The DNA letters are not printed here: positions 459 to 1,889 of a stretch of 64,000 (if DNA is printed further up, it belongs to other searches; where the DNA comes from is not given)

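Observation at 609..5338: Two-gene module: double zinc-ribbon coiled-coil protein plus a 1195-aa pure coiled-coil giant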

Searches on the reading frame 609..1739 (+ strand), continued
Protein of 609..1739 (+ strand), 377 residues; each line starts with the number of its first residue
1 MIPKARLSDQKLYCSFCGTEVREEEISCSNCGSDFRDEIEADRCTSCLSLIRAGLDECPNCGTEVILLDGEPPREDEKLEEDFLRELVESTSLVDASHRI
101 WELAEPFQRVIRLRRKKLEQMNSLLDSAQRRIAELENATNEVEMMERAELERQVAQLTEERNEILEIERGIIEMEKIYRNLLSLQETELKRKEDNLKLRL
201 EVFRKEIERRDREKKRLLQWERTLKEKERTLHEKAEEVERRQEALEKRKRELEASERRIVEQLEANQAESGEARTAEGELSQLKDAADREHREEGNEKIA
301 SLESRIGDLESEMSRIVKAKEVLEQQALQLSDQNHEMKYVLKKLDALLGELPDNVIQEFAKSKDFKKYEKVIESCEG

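Call 33: search_protein_families(library=pfam, proteins=[P0105, P0121, P0138, P0143, P0089, P0120, P0118, P0027, P0017], max_evalue=0.1)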
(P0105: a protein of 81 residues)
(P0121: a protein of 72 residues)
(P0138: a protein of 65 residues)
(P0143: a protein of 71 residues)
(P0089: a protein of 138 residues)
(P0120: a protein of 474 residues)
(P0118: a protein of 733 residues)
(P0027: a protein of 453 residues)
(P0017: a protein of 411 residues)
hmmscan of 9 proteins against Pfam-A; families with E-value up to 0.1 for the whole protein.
P0105 (81 aa): 5 families
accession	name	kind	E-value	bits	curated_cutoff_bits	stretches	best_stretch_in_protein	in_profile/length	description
PF05859.17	Mis12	-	0.0055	16.9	25.7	1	3-51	116-164/231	Mis12 protein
PF05266.19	DUF724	-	0.011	16.1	38.4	1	3-53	127-177/188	Protein of unknown function (DUF724)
PF24922.1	ACBP4_C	-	0.031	15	31.2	1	5-50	9-54/105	Acyl-CoA-binding domain-containing protein 4-6, C-terminal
PF03433.18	EspA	-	0.042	14.1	23.4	1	10-77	47-113/180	EspA-like secreted protein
PF03532.18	OMS28_porin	-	0.077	12.7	27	1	14-73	178-234/253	OMS28 porin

P0121 (72 aa): 3 families
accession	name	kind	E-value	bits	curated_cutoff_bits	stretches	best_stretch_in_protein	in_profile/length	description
PF06013.18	WXG100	-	0.025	15.3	27.3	1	13-47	4-38/86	Proteins of 100 residues with WXG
PF25600.1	TRIM_CC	-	0.045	14.1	30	1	13-42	64-93/142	TRIM protein coiled-coil region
PF19496.4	DUF6031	-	0.071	13.3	25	1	24-59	109-144/175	Family of unknown function (DUF6031)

P0138 (65 aa): 3 families
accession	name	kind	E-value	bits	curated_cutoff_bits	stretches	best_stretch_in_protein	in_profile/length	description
PF03999.17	MAP65_ASE1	-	0.035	13.3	26.9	1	2-64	150-211/477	Microtubule associated protein (MAP65/ASE1 family)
PF05384.16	DegS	-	0.05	13.5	27.6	1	2-57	23-75/159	Sensor protein DegS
PF06721.16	DUF1204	-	0.054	13.4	21.1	1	2-57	26-81/243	Protein of unknown function (DUF1204)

P0143 (71 aa): 1 family
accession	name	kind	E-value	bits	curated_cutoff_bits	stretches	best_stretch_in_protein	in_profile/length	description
PF05427.16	FIBP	-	0.03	14.2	21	1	27-57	136-166/360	Acidic fibroblast growth factor binding (FIBP)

P0089 (138 aa): 9 families
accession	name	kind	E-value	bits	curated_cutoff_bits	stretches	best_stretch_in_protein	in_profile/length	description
PF25306.1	DUF7880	-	4.5e-05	24.1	27.5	1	81-118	85-123/127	Domain of unknown function (DUF7880)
PF06720.17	Phi-29_GP16_7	-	0.0034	18.1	27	0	4-68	3-66/94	Bacteriophage phi-29 early protein GP16.7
PF10487.15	Nup188_N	-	0.0056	16.1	22.4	0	93-126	373-405/459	Nucleoporin Nup188, N-terminal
PF08066.17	PMC2NT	-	0.0083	17.1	23.3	0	87-111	58-82/91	PMC2NT (NUC016) domain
PF07197.17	DUF1409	-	0.022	15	29.2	0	95-119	11-35/48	Protein of unknown function (DUF1409)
PF18908.5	DUF5663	-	0.049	14.7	23.7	0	41-99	25-79/84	Protein of unknown function (DUF5663)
PF24531.2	ANC1_spectrin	-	0.056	14.3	27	1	49-118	43-92/95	Nuclear anchorage protein 1, spectrin repeat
PF17114.10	Nod1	-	0.058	14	28.2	0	36-63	83-111/145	Gef2-related medial cortical node protein Nod1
PF19496.4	DUF6031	-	0.09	13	25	0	94-122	114-142/175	Family of unknown function (DUF6031)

P0120 (474 aa): 0 families

P0118 (733 aa): 5 families
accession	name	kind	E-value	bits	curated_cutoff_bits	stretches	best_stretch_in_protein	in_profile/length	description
PF24517.2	CBM96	-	6.1e-27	94.9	26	1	575-731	4-163/164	Carbohydrate-binding module family 96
PF18884.5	TSP3_bac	-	6.2e-15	55.2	25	3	191-212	1-21/22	Bacterial TSP3 repeat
PF04473.18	DUF553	-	0.03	14.2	20.5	1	435-505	11-87/140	Transglutaminase-like domain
PF15769.10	DUF4698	-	0.055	12.8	28.6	1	60-149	217-306/481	Domain of unknown function (DUF4698)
PF08439.15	Peptidase_M3_N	-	0.067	13.8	25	0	32-61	2-32/70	Oligopeptidase F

P0027 (453 aa): 17 families
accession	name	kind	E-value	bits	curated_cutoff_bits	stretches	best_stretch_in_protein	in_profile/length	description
PF13248.11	Zn_ribbon_3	-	1.3e-09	37.6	27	2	43-65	4-26/26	zinc-ribbon domain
PF12773.13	DZR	-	5.7e-06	26.8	27.3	1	14-62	1-45/45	Double zinc ribbon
PF10005.14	Zn_ribbon_DZR_6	-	6.9e-05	23.9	23.4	1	42-65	2-25/93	zinc-ribbon domain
PF13240.11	Zn_Ribbon_1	-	7.1e-05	22.9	25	2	44-64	2-22/23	zinc-ribbon domain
PF14369.11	Zn_ribbon_19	-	0.00034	21.1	30.8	1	11-38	2-34/35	zinc-ribbon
PF18912.6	DZR_2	-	0.00075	19.7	27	1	14-61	10-55/56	Double zinc ribbon domain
PF10571.15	UPF0547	-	0.0026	18.3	29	0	14-35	3-24/26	Uncharacterised protein family UPF0547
PF07191.17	Zn_ribbon_6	-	0.004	17.6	25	1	27-68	2-42/67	Double zinc ribbon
PF03119.21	DNA_ligase_ZBD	-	0.0045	17.3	25.8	0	43-52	1-10/27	NAD-dependent DNA ligase C4 zinc finger domain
PF23455.1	DUF7129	-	0.0056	16.8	30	1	7-35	7-37/45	Domain of unknown function (DUF7129)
PF14446.12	Prok-RING_1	-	0.0093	16.3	29.1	1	25-50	4-29/54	Prokaryotic RING finger family 1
PF14662.11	KASH_CCD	-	0.01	16.3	43.3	1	376-442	98-164/191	Coiled-coil region of CCDC155 or KASH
PF22747.2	Zn_ribbon_DUF2089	-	0.031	14.8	27.6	1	28-51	1-22/32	DUF2089 zinc ribbon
PF01155.25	HypA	-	0.041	14.3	28.9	1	8-37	67-98/112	Hydrogenase/urease nickel incorporation, metallochaperone, hypA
PF14803.11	Zn_ribbon_Nudix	-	0.044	14.1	25.6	0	44-53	3-12/34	Nudix N-terminal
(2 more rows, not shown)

P0017 (411 aa): 11 families
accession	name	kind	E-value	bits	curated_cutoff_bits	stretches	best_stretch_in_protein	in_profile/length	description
PF13240.11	Zn_Ribbon_1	-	2.1e-06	27.7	25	2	45-64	2-21/23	zinc-ribbon domain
PF12773.13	DZR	-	2.7e-05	24.7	27.3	1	8-49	8-45/45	Double zinc ribbon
PF06698.16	DUF1192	-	0.0007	20.1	25.5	1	333-356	22-45/58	Protein of unknown function (DUF1192)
PF06009.19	Laminin_II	-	0.0022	18.4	33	1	328-385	14-75/138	Laminin Domain II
PF25014.1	NET2A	-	0.015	15.6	33.1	1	321-385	171-232/235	NET2A-like domain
PF16565.11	MIT_C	-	0.02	15.2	25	1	177-270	9-101/142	Phospholipase D-like domain at C-terminus of MIT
PF21349.2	RUBY_RBDX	-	0.021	14.7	26.5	1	29-51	3-25/30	Rubrerythrin, rubredoxin-like domain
PF14662.11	KASH_CCD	-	0.035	14.5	43.3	1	331-383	95-147/191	Coiled-coil region of CCDC155 or KASH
PF05531.17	NPV_P10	-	0.052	14.5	29.8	1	325-380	12-67/75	Nucleopolyhedrovirus P10 protein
PF07754.17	HVO_2753_ZBP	-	0.055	13.7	33.2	1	15-35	1-25/46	Small zinc finger protein HVO_2753-like, Zn-binding pocket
PF18912.6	DZR_2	-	0.061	13.6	27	0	9-39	18-49/56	Double zinc ribbon domain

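Call 34: search_protein_families(library=ncbifam, proteins=[P0105, P0121, P0138, P0143, P0089, P0120, P0027], max_evalue=0.1)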
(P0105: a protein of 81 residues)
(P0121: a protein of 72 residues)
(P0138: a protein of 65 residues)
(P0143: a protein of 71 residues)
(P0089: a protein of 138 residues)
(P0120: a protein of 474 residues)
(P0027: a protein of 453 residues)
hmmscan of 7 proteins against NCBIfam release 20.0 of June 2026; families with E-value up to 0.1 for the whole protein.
P0105 (81 aa): 1 family
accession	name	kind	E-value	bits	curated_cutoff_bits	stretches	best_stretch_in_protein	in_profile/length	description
NF052422.1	translocon_SseB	equivalog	0.0078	16.2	155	1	11-78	19-85/151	type III secretion system translocon protein SseB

P0121 (72 aa): 2 families
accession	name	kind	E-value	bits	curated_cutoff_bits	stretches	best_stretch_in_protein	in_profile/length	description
TIGR03930.1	WXG100_ESAT6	subfamily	0.036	14.3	44.85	1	11-48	2-39/90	WXG100 family type VII secretion target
NF007549.0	PRK10167.1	equivalog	0.07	12.8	237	1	13-67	110-161/169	hypothetical protein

P0138 (65 aa): 0 families

P0143 (71 aa): 0 families

P0089 (138 aa): 2 families
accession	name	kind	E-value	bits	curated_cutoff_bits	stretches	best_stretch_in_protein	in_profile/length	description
NF001645.0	PRK00420.1-2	equivalog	0.0092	16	162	0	69-121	34-85/106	hypothetical protein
TIGR04342.1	EXLDI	subfamily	0.044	14.1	32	0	89-133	80-123/124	EXLDI protein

P0120 (474 aa): 4 families
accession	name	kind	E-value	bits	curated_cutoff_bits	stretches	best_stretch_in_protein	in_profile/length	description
NF045487.1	ASRP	equivalog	0.00011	20.9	300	1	284-444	314-469/593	archaea-specific SMC-related protein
TIGR02168.1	SMC_prok_B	equivalog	0.00035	18.4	567.35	1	214-419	255-932/1181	chromosome segregation protein SMC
NF002572.0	PRK02224.1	equivalog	0.00092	17.6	1087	1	212-424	262-459/888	DNA double-strand break repair ATPase Rad50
NF041378.1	XopZ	subfamily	0.023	12.7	1300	1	192-448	119-381/1292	XopZ family type III secretion system effector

P0027 (453 aa): 7 families
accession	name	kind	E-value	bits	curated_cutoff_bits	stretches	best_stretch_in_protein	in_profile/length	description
NF008438.0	PRK11281.1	equivalog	0.00032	18.6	991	1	173-411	34-263/1113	mechanosensitive channel MscK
TIGR02168.1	SMC_prok_B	equivalog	0.0012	16.6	567.35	1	139-359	252-484/1181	chromosome segregation protein SMC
NF033497.1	rubre_like_arch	subfamily_domain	0.0032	17.2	32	1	12-35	1-26/34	rubrerythrin-like domain-containing protein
NF011149.0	PRK14559.1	equivalog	0.0094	14.7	374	1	14-64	4-50/642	serine/threonine phosphatase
NF058533.1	antiphage_ProA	equivalog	0.013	12.9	1500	1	112-391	982-1261/1903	anti-phage protein ProA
TIGR04211.1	SH3_and_anchor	equivalog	0.019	14.6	65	1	166-266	64-162/198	TIGR04211 family SH3 domain-containing protein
NF041909.1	HVO_2753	equivalog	0.088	12.7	80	1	23-63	7-44/59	HVO_2753 family zinc finger protein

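Call 36: find_homologous_proteins(query=A2, max_evalue=0.00001)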
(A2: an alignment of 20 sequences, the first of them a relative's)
Query A2 (20 sequences) (377 aa, profile of the alignment): 43 proteins with E <= 0.00001 among 8000 candidates.
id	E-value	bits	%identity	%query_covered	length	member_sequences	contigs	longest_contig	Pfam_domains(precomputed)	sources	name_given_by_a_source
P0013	8.0e-104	366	57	100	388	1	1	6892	PF27359.1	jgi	-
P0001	1.5e-103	365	100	100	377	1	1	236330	PF13240.12,PF12773.14,PF27359.1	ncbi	ncbi:MAG: hypothetical protein ACE5QF_00065 [Thermoplasmata archaeon]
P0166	1.1e-101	359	25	99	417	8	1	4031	-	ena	-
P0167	1.3e-101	359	28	96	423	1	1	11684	PF27359.1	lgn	-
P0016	2.6e-101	358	56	100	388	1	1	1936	PF27359.1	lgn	-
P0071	4.9e-100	354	24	99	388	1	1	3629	PF27359.1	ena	-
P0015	2.8e-99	351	55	100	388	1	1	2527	PF13240.12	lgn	-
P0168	3.5e-99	351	26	96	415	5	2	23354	-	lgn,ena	-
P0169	1.1e-98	349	24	96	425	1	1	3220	PF27359.1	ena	-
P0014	1.1e-98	349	56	100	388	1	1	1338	PF12773.14,PF27359.1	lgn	-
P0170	2.1e-98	348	26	96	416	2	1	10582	PF12773.14,PF27359.1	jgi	-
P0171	2.5e-98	348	26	96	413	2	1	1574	PF27359.1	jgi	-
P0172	3.0e-98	348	26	96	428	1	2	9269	PF27359.1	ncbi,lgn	-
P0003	3.4e-98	347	73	100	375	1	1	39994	PF13240.12,PF12773.14,PF27359.1,PF13248.12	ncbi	ncbi:MAG: hypothetical protein ACE5QW_02165 [Thermoplasmata archaeon]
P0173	1.9e-97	345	25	96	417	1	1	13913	PF13240.12,PF12773.14,PF27359.1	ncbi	-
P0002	2.4e-96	341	74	100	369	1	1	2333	PF12773.14,PF27359.1,PF13248.12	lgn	-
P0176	7.0e-96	340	22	96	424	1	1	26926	PF27359.1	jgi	jgi:DNA repair exonuclease SbcCD ATPase subunit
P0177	2.0e-95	338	27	96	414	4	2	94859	PF12773.14,PF27359.1,PF13248.12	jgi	-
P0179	5.6e-95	337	27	96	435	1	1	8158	PF27359.1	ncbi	-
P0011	2.3e-94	335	68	100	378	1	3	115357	PF13240.12,PF12773.14,PF27359.1,PF13248.12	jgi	jgi:DNA repair exonuclease SbcCD ATPase subunit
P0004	1.6e-92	329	71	100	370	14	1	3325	PF13240.12,PF12773.14,PF27359.1,PF13248.12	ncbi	-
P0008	5.2e-92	327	71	100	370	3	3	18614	PF13240.12,PF12773.14,PF27359.1,PF13248.12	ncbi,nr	ncbi:MAG: hypothetical protein LN415_07760 [Candidatus Thermoplasmatota archaeon]|nr:hypothetical pr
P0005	1.8e-91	325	72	100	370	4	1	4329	PF13240.12,PF12773.14,PF27359.1,PF13248.12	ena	-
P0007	6.7e-91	323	71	100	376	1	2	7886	PF27359.1,PF13248.12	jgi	jgi:DNA repair exonuclease SbcCD ATPase subunit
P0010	1.8e-90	322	70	100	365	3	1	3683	PF13240.12,PF12773.14,PF27359.1,PF13248.12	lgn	-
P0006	1.0e-89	320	72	100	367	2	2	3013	PF13240.12,PF12773.14,PF27359.1,PF13248.12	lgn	-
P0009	1.7e-89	319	72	100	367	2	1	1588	PF13240.12,PF12773.14,PF27359.1,PF13248.12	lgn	-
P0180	2.3e-88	315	25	92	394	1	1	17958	PF27359.1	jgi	jgi:predicted RNA-binding Zn-ribbon protein involved in translation (DUF1610 family)/chromosome segr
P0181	8.9e-79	284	24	99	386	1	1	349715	PF12773.14,PF27359.1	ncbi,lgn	-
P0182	5.8e-77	278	27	99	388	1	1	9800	PF12773.14,PF27359.1,PF13248.12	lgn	-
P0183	9.3e-77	277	25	99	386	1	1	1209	PF12773.14,PF27359.1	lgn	-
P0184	2.9e-76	275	24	99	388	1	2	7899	PF12773.14,PF27359.1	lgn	-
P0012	8.4e-66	241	72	79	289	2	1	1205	PF27359.1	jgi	jgi:chromosome segregation ATPase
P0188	3.9e-7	48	48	11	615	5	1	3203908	PF27359.1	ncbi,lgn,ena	-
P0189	4.2e-7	47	53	10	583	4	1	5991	PF27359.1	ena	-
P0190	4.3e-7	47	50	11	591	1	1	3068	PF27359.1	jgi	-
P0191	4.3e-6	44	47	10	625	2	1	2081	PF27359.1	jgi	jgi:pilus assembly protein FimV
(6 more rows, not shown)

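Call 37: find_encoding_contigs(protein=P0177, flank=8000, max_places=2)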
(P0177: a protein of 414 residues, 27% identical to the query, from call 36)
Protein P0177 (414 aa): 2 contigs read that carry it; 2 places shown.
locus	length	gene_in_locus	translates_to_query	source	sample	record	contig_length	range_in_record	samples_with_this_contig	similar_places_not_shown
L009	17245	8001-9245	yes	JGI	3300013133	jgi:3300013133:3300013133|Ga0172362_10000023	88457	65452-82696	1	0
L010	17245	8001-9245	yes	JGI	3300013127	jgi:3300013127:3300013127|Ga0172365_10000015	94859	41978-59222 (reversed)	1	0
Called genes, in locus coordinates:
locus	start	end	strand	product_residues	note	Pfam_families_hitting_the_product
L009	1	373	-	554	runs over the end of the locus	PF03483:B3_4, PF03484:B5, PF17759:tRNA_synthFbeta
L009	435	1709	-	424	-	PF03209:PUCC (weak), PF13347:MFS_2 (weak), PF07690:MFS_1, PF05977:MFS_3, PF13347:MFS_2, PF00083:Sugar_tr, PF07690:MFS_1, PF12832:MFS_1_like, +1 more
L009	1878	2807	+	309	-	PF03796:DnaB_C (weak), PF05625:PAXNEB (faint), PF06745:ATPase, PF13481:AAA_25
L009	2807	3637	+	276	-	PF05625:PAXNEB (faint), PF06745:ATPase, PF13481:AAA_25 (weak)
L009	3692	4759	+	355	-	PF03417:AAT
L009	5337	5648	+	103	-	-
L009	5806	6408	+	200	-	PF01872:RibD_C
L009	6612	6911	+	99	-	PF12674:Zn_ribbon_2 (weak)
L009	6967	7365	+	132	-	PF13404:HTH_AsnC-type, PF13412:HTH_24, PF22451:NirdL-like_HTH (faint), PF01037:AsnC_trans_reg (weak)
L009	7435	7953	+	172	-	PF14512:TM1586_NiRdase (faint), PF00881:Nitroreductase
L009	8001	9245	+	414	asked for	PF13248:Zn_ribbon_3 (faint), PF12773:DZR (weak), PF27359:TP_0179 (weak)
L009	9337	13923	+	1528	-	-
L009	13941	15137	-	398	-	PF01941:AdoMet_Synthase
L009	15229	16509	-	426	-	PF04055:Radical_SAM, PF12544:LAM_C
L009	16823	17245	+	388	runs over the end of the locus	PF00108:Thiolase_N, PF22691:Thiolase_C_1, PF02803:Thiolase_C (weak)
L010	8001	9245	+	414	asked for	PF13248:Zn_ribbon_3 (faint), PF12773:DZR (weak), PF27359:TP_0179 (weak)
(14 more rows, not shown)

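Call 38: find_encoding_contigs(protein=P0181, flank=8000, max_places=2)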
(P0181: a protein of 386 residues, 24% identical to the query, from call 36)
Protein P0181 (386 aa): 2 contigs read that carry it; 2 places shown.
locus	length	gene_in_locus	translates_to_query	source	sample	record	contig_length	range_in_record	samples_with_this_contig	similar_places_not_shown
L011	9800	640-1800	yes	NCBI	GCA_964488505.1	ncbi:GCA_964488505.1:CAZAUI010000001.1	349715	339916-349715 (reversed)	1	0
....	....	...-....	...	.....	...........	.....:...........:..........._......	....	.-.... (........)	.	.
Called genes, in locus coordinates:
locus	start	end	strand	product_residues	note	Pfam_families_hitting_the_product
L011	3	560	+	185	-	?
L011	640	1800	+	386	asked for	PF12773:DZR (weak), PF27359:TP_0179 (faint)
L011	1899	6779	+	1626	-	-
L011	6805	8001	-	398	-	PF01941:AdoMet_Synthase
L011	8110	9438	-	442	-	PF04055:Radical_SAM, PF12544:LAM_C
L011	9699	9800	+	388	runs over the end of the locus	PF00108:Thiolase_N, PF22691:Thiolase_C_1, PF02803:Thiolase_C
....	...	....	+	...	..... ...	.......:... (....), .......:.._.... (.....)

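Call 39: find_encoding_contigs(protein=P0176, flank=8000, max_places=2)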
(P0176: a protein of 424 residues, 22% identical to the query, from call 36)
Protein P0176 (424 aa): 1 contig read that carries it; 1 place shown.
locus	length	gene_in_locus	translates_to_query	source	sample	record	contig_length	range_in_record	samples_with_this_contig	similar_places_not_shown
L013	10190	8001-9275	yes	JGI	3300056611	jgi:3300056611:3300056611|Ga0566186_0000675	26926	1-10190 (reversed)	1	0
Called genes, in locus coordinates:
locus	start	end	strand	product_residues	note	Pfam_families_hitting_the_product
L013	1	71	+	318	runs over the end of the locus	PF05625:PAXNEB (faint), PF06745:ATPase, PF13481:AAA_25 (weak)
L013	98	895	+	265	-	PF06745:ATPase, PF13481:AAA_25 (weak)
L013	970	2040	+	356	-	PF03417:AAT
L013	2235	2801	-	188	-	PF04229:GrpB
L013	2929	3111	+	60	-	-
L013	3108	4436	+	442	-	PF05763:DUF835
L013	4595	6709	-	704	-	PF22352:K319L-like_PKD (faint), PF00496:SBP_bac_5, PF00801:PKD (weak), PF18911:PKD_4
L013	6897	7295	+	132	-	PF01022:HTH_5 (weak), PF13404:HTH_AsnC-type, PF13412:HTH_24, PF01037:AsnC_trans_reg (weak)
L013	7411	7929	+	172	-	PF00881:Nitroreductase, PF14512:TM1586_NiRdase (weak), PF00881:Nitroreductase, PF14512:TM1586_NiRdase (weak)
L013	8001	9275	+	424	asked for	PF27359:TP_0179 (weak)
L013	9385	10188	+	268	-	?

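Call 40: find_encoding_contigs(protein=P0180, flank=8000, max_places=2)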
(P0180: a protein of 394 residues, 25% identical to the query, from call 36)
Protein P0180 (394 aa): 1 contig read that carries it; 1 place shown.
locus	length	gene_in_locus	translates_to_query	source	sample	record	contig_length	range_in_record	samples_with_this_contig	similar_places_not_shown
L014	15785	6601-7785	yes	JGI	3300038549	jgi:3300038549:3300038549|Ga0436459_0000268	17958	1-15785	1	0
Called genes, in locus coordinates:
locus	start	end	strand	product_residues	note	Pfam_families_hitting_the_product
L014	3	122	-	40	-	?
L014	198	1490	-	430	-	PF03209:PUCC (weak), PF13347:MFS_2 (weak), PF05977:MFS_3 (weak), PF07690:MFS_1, PF13347:MFS_2, PF00083:Sugar_tr, PF07690:MFS_1, PF12832:MFS_1_like, +1 more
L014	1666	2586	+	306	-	PF03796:DnaB_C (weak), PF05625:PAXNEB (faint), PF06745:ATPase, PF13481:AAA_25, PF23442:DUF7125 (faint)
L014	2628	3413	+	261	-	PF06745:ATPase, PF13481:AAA_25 (faint)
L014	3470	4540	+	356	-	PF03417:AAT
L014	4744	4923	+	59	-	-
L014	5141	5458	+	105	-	PF12674:Zn_ribbon_2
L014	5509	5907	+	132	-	PF13404:HTH_AsnC-type, PF13412:HTH_24, PF01037:AsnC_trans_reg (weak)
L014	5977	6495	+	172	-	PF00881:Nitroreductase, PF14512:TM1586_NiRdase (weak), PF00881:Nitroreductase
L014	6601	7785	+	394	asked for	PF27359:TP_0179 (weak)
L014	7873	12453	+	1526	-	-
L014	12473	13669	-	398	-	PF01941:AdoMet_Synthase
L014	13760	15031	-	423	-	PF04055:Radical_SAM, PF12544:LAM_C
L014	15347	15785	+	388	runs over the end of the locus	PF00108:Thiolase_N, PF00109:ketoacyl-synt (faint), PF22691:Thiolase_C_1, PF02803:Thiolase_C (weak)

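Call 45: find_related_loci(query=A3, collection=metagenome_contigs, flank=8000)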
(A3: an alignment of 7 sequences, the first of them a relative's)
Query A3 (377 aa) in metagenome_contigs; peptide patterns used: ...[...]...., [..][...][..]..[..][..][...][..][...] (x = any residue, [..] = any of these).
432 stretches matched a pattern; 38 encode a relative of the query (tblastn E <= 1e-3); 38 distinct loci.
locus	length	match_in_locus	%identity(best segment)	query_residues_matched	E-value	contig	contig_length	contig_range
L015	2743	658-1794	36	13-374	2e-67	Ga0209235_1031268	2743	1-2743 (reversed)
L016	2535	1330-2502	36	1-374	3e-67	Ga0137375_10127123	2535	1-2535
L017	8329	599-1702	37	13-373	8e-65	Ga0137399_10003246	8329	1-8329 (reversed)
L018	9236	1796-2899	37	13-373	1e-64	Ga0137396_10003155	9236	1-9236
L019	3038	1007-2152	36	1-373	2e-64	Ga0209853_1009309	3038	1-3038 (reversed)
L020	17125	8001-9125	36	13-374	7e-62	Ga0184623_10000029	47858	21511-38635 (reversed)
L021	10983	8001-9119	36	13-374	3e-61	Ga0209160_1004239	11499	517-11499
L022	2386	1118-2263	36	1-374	7e-62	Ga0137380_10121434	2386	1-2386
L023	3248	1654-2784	37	7-373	2e-60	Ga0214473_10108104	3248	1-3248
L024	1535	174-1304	35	7-373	1e-62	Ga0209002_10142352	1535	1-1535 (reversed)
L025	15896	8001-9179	35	1-374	9e-60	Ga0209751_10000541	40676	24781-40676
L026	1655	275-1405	36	7-373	8e-62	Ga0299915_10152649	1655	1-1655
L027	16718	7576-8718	35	13-374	7e-59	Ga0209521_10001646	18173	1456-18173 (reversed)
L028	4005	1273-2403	36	7-373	3e-57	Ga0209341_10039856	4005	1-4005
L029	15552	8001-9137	35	7-372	5e-57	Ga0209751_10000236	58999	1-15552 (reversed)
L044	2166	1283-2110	37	1-269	1e-44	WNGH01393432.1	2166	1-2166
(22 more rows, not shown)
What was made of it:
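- Tried and rejected: I repeated it with A3 (call 45).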
